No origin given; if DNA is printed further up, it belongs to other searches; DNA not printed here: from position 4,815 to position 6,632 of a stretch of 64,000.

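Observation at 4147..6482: Adjacent NAMPT-like and Prs-like genes: NAD+ salvage or NARP1-type NAD+ reconstitution (anti-defence) module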

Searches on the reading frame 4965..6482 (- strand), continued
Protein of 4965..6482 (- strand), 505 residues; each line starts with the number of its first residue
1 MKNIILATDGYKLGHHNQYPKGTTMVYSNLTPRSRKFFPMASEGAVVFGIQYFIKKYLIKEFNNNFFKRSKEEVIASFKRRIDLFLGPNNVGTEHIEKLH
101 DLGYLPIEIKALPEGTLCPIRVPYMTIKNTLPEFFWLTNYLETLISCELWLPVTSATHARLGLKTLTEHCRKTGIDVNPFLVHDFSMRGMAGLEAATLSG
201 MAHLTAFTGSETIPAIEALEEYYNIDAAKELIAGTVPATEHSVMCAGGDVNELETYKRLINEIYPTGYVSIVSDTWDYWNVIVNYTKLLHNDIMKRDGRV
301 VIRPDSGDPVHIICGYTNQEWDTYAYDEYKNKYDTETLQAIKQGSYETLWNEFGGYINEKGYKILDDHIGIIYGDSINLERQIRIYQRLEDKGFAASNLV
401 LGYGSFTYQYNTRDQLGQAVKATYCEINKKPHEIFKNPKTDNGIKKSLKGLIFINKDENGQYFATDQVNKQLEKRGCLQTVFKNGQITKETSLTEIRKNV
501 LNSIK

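Call 56: search_solved_structures(query=window:4965-6482:-, max_evalue=1e-60, show_alignments=4)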
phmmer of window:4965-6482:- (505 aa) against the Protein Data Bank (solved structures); distinct sequences matched with E-value up to 1e-60: 30.
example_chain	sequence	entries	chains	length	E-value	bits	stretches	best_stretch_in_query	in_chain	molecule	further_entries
9w5x_A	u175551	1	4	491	1.3e-153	515.3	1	6-501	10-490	Nicotinamide phosphoribosyltransferase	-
9w5w_A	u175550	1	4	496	1.3e-153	515.2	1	6-501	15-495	Nicotinamide phosphoribosyltransferase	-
9ke8_A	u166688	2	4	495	4.3e-120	404.7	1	6-502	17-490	Nicotinamide phosphoribosyltransferase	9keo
2gvl_A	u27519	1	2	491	8.7e-68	232.1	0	3-313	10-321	Nicotinamide phosphoribosyltransferase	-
2h3d_A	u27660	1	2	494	8.9e-68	232.1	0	3-313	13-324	Nicotinamide phosphoribosyltransferase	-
7q8t_A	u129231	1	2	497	9.2e-68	232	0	3-313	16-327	Nicotinamide phosphoribosyltransferase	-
2g95_A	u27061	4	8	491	1.1e-67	231.8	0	3-313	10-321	Nicotinamide phosphoribosyltransferase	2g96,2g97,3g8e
2h3b_A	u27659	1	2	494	1.5e-67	231.4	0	3-313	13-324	Nicotinamide phosphoribosyltransferase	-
6e68_A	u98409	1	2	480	1.5e-67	231.3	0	3-313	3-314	Nicotinamide phosphoribosyltransferase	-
5u2m_A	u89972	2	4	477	1.6e-67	231.2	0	3-313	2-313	Nicotinamide phosphoribosyltransferase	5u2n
2gvg_A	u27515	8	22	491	1.7e-67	231.2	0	3-313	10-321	Nicotinamide phosphoribosyltransferase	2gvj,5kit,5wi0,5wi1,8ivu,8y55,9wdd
7ppe_A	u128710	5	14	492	1.7e-67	231.2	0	3-313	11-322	Nicotinamide phosphoribosyltransferase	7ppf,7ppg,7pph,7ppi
5lx3_A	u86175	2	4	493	1.7e-67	231.2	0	3-313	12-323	Nicotinamide phosphoribosyltransferase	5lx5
3dgr_A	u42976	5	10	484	1.7e-67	231.2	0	3-313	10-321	Nicotinamide phosphoribosyltransferase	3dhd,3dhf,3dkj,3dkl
7enq_A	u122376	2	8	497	1.8e-67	231.1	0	3-313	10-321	Nicotinamide phosphoribosyltransferase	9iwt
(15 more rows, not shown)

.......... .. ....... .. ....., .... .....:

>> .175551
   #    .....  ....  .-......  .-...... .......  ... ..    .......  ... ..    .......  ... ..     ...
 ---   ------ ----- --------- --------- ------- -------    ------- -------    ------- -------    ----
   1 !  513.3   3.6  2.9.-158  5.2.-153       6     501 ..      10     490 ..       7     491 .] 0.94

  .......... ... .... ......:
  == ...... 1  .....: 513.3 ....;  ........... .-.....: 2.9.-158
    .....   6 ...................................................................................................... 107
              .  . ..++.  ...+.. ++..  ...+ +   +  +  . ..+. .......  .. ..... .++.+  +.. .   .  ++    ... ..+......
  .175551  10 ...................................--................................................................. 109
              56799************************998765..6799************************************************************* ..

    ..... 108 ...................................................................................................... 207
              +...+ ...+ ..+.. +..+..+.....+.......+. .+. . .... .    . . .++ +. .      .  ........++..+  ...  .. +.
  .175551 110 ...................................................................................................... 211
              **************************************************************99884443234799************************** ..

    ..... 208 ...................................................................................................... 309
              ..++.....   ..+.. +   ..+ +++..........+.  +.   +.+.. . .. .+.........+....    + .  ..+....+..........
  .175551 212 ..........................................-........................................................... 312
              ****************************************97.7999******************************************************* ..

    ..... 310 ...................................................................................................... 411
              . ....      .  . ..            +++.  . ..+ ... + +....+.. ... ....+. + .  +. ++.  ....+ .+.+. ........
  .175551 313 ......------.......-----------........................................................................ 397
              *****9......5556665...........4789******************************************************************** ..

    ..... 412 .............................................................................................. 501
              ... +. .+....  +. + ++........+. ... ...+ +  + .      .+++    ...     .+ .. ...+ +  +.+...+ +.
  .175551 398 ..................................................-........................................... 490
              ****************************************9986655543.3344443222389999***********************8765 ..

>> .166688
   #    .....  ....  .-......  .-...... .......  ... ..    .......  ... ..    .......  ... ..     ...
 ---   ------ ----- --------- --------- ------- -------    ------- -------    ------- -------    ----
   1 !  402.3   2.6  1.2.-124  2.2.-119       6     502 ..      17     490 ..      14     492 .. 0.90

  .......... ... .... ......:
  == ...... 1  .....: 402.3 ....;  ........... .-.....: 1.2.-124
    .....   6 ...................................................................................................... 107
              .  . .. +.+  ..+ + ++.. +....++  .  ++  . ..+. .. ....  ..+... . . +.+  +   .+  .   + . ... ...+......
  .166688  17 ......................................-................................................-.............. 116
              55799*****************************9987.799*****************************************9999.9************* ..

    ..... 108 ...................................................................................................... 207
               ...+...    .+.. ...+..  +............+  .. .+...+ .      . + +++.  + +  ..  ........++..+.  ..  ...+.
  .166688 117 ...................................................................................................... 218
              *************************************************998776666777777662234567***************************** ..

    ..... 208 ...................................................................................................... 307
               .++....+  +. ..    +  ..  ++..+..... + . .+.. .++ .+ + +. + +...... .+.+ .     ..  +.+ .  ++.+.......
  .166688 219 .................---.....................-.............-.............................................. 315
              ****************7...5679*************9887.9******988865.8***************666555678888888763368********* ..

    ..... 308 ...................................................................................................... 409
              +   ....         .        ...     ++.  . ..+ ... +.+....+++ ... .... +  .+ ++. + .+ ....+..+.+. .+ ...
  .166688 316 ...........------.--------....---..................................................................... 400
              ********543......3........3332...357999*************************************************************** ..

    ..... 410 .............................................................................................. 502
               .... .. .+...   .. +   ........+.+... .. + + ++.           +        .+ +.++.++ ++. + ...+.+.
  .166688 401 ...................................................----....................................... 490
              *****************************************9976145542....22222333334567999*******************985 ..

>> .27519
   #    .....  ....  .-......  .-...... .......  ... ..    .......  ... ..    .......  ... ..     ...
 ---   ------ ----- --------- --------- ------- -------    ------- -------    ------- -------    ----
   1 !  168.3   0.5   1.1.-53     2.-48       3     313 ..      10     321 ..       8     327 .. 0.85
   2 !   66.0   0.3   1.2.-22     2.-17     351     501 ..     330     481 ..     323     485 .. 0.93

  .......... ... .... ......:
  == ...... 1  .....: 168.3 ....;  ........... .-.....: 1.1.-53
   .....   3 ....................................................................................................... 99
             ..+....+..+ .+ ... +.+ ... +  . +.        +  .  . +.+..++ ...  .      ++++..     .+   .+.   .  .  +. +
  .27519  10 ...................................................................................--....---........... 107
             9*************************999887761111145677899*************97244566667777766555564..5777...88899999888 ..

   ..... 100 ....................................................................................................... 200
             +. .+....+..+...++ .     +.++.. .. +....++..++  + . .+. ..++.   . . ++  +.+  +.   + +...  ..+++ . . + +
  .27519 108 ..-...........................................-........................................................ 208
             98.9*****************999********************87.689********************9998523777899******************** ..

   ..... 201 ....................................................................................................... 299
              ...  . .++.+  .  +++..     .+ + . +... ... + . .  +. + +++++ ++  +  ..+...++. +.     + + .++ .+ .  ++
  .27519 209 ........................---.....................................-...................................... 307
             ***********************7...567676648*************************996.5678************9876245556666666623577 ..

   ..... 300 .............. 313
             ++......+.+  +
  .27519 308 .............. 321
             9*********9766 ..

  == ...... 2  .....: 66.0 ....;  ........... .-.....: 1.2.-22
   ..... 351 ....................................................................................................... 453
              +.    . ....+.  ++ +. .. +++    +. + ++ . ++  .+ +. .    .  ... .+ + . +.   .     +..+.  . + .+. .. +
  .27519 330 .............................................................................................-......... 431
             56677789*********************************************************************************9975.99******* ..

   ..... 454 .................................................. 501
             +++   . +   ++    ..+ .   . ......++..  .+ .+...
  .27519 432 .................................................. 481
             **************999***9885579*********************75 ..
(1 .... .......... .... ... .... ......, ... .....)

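Call 57: get_annotated_region(hit=H110, flank=4000)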
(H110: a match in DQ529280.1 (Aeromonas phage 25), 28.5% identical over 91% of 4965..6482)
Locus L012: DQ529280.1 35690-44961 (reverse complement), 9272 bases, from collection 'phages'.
description: Aeromonas phage 25, complete genome.
organism: Aeromonas phage 25 (NCBI taxid 2911441)
taxonomy: Viruses; Duplodnaviria; Heunggongvirae; Uroviricota; Caudoviricetes; Straboviridae; Tulanevirus; Tulanevirus bteighttwo
host: -; source: -; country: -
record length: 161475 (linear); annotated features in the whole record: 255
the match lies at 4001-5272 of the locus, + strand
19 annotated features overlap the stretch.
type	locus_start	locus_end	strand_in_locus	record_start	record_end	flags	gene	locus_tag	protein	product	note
CDS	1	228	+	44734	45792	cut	-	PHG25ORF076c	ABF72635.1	hypothetical protein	similar to 44RRORF083c hypothetical protein; similar to NMN adenylyltransferase/NUDIX hydrolase (SwissProt Q55928); ...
CDS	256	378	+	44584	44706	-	-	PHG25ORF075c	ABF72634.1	hypothetical protein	similar to 44RRORF081c hypothetical protein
CDS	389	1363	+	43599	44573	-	nrdC.11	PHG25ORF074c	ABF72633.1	conserved hypothetical protein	contains conserved nucleotidyl transferase motif (COG3541); conserved in T4-like phages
CDS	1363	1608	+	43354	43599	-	-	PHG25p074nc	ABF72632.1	hypothetical protein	not conserved in bacteriophage 44RR2.8t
CDS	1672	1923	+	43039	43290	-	-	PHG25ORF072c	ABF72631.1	hypothetical protein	similar to 44RRORF079c hypothetical protein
CDS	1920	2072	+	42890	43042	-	-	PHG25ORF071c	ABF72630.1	hypothetical protein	similar to 44RRORF078c hypothetical protein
CDS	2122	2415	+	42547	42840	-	-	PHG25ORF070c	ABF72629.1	hypothetical protein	similar to 44RRORF076c hypothetical protein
CDS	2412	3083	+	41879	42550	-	-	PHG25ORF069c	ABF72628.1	hypothetical protein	similar to 44RRORF075c hypothetical protein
CDS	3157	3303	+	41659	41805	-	-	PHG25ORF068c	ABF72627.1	hypothetical protein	similar to 44RRORF074c hypothetical protein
CDS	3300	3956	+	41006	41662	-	-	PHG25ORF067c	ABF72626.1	hypothetical protein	similar to 44RRORF073c hypothetical protein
CDS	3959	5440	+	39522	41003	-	-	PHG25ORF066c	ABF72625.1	hypothetical protein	similar to 44RRORF072c hypothetical protein; similar to pre-B cell enhancing factor precursor; similar to ...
CDS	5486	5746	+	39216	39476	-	-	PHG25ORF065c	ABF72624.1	hypothetical protein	similar to 44RRORF070c hypothetical protein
CDS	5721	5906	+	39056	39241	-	-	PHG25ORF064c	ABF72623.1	hypothetical protein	similar to 44RRORF069c hypothetical protein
CDS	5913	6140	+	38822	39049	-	-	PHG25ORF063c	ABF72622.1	hypothetical protein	similar to 44RRORF068c hypothetical protein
CDS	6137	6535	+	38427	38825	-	-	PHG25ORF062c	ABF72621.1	hypothetical protein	similar to 44RRORF067c hypothetical protein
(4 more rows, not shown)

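Call 58: get_annotated_region(hit=H99, flank=4000)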
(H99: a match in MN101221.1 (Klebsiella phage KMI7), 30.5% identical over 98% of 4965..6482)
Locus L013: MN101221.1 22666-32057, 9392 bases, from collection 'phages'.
description: Klebsiella phage KMI7, complete genome.
organism: Klebsiella phage KMI7 (NCBI taxid 2601618)
taxonomy: Viruses; Duplodnaviria; Heunggongvirae; Uroviricota; Caudoviricetes; Straboviridae
host: Klebsiella michiganensis; source: -; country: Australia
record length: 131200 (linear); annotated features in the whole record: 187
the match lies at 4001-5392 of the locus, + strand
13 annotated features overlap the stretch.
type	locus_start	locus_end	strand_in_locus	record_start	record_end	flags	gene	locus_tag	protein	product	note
CDS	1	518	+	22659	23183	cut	-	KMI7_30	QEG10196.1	putative decoy of host sigma70 or sigmaS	-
CDS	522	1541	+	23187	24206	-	-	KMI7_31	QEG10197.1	RNA ligase 2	-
CDS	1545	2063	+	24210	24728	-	-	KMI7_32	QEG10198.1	putative homing endonuclease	-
CDS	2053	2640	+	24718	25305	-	-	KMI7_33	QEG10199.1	hypothetical protein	-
CDS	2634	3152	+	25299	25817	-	-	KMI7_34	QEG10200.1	hypothetical protein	-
CDS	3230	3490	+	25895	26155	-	-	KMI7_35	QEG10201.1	hypothetical protein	-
CDS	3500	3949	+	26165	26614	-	-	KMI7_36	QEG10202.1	hypothetical protein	-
CDS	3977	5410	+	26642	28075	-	-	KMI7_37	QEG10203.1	nicotinamide phosphoribosyl transferase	-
CDS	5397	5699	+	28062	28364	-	-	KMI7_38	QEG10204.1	hypothetical protein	-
CDS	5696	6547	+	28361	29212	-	-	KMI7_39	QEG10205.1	DNA adenine methylase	-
CDS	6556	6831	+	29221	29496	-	-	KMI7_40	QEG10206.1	thioredoxin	NrdC thioredoxin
CDS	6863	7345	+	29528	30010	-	-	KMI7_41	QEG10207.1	recombination endonuclease VII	-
CDS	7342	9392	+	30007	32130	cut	-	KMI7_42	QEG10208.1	anaerobic ribonucleotide reductase subunit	-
